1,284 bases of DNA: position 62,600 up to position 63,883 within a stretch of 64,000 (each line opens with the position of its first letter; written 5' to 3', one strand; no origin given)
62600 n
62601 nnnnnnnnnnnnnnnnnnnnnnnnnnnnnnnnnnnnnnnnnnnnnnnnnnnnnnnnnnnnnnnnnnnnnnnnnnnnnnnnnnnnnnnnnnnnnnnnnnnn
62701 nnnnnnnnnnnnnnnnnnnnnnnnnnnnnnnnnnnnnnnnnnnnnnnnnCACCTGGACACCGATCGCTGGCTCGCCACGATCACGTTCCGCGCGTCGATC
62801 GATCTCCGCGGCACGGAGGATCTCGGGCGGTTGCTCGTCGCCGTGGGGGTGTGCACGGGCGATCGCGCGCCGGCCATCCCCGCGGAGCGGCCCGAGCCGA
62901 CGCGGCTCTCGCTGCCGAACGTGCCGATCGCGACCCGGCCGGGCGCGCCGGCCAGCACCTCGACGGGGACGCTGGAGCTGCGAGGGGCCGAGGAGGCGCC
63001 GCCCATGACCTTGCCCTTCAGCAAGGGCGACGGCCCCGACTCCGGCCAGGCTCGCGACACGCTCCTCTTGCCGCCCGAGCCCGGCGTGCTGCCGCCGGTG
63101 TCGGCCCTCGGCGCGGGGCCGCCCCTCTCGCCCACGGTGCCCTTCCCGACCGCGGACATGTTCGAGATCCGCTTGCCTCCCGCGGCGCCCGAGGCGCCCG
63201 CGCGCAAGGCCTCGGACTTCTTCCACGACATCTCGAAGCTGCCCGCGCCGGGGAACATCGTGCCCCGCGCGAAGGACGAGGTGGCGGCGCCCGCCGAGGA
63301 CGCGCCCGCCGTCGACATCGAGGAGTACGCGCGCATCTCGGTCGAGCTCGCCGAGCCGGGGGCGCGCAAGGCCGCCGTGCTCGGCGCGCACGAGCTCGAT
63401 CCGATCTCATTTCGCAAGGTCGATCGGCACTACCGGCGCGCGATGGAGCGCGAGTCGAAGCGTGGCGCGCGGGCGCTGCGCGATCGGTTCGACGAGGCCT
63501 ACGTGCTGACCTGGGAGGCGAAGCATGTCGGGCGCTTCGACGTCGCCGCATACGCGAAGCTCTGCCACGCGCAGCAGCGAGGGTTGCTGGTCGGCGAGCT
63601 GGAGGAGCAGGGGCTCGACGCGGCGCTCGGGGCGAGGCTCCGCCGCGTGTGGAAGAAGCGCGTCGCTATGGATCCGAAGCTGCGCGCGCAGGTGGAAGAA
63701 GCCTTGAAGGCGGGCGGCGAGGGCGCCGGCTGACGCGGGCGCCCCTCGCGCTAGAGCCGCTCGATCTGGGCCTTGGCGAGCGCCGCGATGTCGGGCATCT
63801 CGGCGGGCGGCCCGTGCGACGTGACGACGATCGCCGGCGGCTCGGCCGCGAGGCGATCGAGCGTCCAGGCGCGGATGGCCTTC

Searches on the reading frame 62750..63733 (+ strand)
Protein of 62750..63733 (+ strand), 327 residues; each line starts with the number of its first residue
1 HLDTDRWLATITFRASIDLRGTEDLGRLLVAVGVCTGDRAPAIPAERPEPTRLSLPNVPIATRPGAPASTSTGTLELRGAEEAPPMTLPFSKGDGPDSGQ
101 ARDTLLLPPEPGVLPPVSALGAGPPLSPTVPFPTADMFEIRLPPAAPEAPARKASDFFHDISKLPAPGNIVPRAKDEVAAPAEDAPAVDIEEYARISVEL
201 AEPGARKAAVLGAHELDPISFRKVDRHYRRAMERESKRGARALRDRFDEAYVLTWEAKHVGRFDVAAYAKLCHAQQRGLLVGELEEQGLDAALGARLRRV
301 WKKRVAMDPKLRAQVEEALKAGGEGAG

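Call 82: search_protein_families(library=pfam, proteins=[window:62750-63733:+], max_evalue=0.01)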
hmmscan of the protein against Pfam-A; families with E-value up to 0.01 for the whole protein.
window:62750-63733:+ (327 aa): 0 families
